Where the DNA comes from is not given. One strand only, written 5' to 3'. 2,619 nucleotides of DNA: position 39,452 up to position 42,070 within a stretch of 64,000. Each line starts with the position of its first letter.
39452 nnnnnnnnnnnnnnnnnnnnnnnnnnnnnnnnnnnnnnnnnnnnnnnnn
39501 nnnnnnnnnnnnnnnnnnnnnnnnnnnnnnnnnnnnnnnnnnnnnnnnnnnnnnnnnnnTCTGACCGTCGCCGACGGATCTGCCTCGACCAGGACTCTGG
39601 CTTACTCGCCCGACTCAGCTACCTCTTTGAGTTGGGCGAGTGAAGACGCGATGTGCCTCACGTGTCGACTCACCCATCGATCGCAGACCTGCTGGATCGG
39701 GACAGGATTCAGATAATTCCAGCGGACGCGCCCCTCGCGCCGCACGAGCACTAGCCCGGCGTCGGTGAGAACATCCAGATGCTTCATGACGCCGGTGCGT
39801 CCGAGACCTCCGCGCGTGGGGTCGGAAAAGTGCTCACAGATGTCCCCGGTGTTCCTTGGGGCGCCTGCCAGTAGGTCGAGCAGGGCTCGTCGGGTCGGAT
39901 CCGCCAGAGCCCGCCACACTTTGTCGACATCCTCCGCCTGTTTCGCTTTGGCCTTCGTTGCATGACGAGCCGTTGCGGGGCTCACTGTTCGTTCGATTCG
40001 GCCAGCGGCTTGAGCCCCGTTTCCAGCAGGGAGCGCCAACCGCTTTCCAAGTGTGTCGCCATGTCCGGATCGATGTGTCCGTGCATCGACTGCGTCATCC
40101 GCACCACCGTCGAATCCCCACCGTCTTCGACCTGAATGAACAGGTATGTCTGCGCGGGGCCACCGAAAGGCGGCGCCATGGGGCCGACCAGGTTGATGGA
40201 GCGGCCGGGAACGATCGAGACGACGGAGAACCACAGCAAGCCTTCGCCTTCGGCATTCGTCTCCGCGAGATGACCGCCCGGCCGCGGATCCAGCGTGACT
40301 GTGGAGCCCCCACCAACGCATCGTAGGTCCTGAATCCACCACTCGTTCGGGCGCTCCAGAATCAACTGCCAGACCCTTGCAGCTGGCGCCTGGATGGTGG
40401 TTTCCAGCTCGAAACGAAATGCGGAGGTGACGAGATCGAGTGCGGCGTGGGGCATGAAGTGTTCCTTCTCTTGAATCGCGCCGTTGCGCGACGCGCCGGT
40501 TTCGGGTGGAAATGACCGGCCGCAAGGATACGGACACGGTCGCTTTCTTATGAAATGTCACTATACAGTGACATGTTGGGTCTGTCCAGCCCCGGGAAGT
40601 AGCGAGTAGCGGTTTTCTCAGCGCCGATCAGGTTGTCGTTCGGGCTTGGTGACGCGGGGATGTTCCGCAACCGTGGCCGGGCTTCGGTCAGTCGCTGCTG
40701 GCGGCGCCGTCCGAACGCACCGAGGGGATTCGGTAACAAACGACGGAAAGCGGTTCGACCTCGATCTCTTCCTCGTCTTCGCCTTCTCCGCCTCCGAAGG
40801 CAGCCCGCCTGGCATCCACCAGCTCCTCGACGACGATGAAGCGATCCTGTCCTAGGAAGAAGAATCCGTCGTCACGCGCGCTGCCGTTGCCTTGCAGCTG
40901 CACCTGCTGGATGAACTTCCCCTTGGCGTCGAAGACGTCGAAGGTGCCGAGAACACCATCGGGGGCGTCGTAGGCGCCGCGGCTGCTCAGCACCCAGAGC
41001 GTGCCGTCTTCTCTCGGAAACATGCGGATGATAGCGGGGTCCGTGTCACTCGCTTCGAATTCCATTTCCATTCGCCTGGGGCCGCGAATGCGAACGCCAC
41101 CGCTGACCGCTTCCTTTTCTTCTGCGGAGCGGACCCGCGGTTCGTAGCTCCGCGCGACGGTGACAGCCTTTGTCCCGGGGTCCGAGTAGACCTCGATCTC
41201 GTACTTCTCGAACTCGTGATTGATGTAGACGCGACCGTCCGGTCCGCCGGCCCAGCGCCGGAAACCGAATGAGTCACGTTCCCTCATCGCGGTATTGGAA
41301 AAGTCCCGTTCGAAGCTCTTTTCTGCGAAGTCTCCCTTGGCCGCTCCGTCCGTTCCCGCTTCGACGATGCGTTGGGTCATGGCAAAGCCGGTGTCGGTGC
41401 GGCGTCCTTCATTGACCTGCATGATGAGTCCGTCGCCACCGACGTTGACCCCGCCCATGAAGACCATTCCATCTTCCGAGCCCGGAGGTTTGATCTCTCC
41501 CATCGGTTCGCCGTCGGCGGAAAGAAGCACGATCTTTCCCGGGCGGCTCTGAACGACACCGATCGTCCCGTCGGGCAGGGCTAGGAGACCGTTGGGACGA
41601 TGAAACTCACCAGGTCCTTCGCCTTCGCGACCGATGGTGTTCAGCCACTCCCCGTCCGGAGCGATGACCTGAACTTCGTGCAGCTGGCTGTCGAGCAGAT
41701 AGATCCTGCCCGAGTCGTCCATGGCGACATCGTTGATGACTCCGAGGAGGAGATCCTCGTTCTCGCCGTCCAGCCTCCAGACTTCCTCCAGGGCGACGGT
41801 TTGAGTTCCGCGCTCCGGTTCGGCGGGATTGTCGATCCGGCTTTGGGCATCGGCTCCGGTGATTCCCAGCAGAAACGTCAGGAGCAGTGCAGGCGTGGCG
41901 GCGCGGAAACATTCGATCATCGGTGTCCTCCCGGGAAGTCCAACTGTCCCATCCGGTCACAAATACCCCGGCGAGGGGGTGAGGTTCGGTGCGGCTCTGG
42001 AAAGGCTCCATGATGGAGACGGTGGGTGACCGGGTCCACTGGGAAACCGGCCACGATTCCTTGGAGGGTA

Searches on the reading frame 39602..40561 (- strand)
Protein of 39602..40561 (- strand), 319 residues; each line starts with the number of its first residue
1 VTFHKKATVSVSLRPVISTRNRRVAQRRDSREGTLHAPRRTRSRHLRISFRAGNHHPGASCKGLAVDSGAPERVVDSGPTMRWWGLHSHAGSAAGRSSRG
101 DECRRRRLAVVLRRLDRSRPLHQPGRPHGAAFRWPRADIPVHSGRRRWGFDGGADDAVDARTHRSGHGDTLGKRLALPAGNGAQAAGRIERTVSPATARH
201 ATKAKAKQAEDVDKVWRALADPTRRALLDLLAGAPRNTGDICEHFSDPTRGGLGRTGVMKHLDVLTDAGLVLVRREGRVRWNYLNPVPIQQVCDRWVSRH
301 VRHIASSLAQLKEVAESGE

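Call 47: search_protein_families(library=pfam, proteins=[window:39602-40561:-], max_evalue=0.0001)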
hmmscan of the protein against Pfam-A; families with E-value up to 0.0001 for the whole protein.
window:39602-40561:- (319 aa): 2 families
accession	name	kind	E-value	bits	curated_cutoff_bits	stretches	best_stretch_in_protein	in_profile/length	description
PF12840.13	HTH_20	-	1.6e-09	38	27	1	219-274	1-51/51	Helix-turn-helix domain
PF01022.26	HTH_5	-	8.9e-06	25.9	22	0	221-271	1-45/47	Bacterial regulatory protein, arsR family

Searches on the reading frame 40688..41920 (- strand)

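Call 47: search_protein_families(library=pfam, proteins=[window:40688-41920:-], max_evalue=0.0001)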
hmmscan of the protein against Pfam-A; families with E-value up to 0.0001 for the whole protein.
window:40688-41920:- (410 aa): 1 family
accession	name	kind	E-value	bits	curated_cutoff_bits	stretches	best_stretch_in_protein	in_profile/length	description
PF17170.10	DUF5128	-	2.5e-12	47.1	22.9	1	54-146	38-131/321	6-bladed beta-propeller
